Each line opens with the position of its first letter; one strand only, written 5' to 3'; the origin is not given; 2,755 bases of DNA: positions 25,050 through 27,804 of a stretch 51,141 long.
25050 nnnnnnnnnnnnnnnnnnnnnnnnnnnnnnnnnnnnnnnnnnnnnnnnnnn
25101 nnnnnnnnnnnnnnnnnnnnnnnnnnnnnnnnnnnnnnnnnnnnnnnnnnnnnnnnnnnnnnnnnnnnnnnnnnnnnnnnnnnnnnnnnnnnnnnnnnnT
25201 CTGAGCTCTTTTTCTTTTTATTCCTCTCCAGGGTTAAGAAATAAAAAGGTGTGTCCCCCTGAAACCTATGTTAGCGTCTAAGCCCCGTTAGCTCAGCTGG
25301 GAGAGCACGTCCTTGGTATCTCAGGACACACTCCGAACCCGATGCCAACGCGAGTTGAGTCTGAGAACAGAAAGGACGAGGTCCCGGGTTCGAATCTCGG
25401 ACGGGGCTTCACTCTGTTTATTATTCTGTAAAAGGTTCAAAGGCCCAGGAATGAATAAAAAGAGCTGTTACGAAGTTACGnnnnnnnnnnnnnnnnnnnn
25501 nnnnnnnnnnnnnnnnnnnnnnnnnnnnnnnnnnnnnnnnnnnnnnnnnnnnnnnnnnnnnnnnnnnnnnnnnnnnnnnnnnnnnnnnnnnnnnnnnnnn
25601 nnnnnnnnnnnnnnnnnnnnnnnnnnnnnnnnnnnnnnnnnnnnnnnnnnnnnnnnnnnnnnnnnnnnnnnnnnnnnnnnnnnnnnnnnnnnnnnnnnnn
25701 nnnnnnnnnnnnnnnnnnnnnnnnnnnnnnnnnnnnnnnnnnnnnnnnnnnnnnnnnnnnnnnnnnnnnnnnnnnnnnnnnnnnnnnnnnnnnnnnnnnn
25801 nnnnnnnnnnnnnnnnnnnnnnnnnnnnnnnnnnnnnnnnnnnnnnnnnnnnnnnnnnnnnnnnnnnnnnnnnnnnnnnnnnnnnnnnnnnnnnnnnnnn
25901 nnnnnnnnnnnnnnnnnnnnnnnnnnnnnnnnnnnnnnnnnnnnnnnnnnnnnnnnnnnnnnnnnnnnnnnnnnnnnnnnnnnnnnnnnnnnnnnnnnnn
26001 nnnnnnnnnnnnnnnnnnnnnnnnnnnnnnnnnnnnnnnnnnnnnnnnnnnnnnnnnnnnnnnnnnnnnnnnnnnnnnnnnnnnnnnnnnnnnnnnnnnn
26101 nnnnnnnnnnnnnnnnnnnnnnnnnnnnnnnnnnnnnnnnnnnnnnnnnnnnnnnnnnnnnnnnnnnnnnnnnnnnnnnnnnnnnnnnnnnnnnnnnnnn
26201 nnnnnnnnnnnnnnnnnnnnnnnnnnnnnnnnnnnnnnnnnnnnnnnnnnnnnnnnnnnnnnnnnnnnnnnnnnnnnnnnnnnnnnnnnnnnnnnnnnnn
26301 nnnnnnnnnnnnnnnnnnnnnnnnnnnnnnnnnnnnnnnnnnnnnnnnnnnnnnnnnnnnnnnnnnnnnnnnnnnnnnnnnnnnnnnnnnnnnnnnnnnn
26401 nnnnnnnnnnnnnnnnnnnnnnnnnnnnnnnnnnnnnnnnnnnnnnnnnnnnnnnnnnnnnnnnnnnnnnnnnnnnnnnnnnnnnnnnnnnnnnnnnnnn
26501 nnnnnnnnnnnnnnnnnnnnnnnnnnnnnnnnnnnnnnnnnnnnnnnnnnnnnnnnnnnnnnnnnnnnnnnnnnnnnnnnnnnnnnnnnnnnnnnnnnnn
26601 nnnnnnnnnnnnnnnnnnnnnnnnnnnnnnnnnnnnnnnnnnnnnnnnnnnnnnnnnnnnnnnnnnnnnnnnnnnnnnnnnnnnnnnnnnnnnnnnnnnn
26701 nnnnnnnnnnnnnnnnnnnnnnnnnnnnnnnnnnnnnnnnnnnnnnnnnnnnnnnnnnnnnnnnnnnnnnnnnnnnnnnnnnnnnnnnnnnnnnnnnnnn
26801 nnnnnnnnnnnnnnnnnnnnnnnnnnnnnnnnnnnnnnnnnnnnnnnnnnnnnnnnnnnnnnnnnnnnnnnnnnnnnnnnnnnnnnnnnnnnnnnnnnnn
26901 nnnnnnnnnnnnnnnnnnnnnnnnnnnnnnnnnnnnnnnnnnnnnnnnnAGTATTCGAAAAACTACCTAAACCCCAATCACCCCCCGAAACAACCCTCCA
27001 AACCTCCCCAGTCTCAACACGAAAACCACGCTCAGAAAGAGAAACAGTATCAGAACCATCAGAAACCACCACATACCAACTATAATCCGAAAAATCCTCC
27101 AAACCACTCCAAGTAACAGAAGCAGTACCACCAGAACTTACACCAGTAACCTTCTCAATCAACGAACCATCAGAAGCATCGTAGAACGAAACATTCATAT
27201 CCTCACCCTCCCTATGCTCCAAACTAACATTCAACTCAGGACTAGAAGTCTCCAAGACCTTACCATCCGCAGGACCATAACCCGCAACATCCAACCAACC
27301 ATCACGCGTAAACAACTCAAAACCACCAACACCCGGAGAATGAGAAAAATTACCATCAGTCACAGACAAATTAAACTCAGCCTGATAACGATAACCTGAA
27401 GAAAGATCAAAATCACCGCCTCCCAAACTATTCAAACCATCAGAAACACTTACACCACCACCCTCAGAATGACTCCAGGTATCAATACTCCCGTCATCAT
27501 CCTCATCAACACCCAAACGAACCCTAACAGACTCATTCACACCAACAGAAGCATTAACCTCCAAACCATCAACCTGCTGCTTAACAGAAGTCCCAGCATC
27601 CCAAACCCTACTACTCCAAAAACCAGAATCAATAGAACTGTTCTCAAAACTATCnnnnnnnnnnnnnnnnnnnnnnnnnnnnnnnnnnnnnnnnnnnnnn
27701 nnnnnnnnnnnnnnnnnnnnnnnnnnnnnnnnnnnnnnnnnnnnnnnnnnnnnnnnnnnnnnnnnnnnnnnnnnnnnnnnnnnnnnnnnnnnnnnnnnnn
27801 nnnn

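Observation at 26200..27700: Sharp-edged block of extreme sense-strand cytosine depletion inside the giant adhesin gene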

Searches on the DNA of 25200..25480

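Call 66: search_rna_families(source=window, start=25200, end=25480, threshold=gathering, show_alignments=1)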
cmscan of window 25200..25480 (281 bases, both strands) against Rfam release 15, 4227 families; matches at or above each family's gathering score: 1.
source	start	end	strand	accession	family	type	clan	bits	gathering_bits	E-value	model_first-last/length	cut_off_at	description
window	25282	25408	+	RF00005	tRNA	Gene; tRNA;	CL00001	47.8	29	1.7e-09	1-71/71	no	tRNA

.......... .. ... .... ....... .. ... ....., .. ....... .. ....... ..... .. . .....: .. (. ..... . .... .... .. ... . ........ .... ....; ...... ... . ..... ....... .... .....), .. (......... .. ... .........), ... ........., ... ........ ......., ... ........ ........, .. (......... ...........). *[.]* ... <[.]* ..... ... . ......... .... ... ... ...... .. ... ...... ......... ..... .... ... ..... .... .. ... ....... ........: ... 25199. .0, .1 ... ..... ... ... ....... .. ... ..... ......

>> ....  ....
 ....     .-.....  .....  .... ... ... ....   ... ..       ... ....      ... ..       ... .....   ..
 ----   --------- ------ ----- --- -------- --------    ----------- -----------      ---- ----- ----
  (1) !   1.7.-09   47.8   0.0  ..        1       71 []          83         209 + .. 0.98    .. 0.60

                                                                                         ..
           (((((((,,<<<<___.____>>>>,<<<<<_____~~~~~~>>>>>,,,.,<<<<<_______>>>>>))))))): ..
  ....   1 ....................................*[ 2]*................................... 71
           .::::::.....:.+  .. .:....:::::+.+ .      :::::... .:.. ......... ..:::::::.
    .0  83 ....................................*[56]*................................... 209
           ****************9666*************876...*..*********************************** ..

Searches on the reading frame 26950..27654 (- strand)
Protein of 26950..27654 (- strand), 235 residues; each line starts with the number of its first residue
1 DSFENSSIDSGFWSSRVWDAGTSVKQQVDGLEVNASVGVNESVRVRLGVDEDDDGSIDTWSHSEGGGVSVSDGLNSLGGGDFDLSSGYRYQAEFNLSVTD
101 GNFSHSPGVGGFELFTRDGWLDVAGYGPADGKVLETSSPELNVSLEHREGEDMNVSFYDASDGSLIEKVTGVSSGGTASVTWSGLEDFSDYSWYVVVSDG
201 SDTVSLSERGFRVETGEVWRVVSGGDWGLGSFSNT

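Call 20: find_related_loci(query=A1, collection=metagenome_contigs, flank=10000)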
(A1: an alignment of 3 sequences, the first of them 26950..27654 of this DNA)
Query A1 (235 aa) in metagenome_contigs; peptide patterns used: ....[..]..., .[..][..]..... (x = any residue, [..] = any of these).
534 stretches matched a pattern, but none encodes a relative of the query by tblastn (E <= 1e-3).

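Call 27: find_related_loci(query=A1, collection=viral_contigs, flank=10000)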
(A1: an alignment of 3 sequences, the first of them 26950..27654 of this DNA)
Query A1 (235 aa) in viral_contigs; peptide patterns used: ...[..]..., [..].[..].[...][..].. (x = any residue, [..] = any of these).
249 stretches matched a pattern, but none encodes a relative of the query by tblastn (E <= 1e-3).
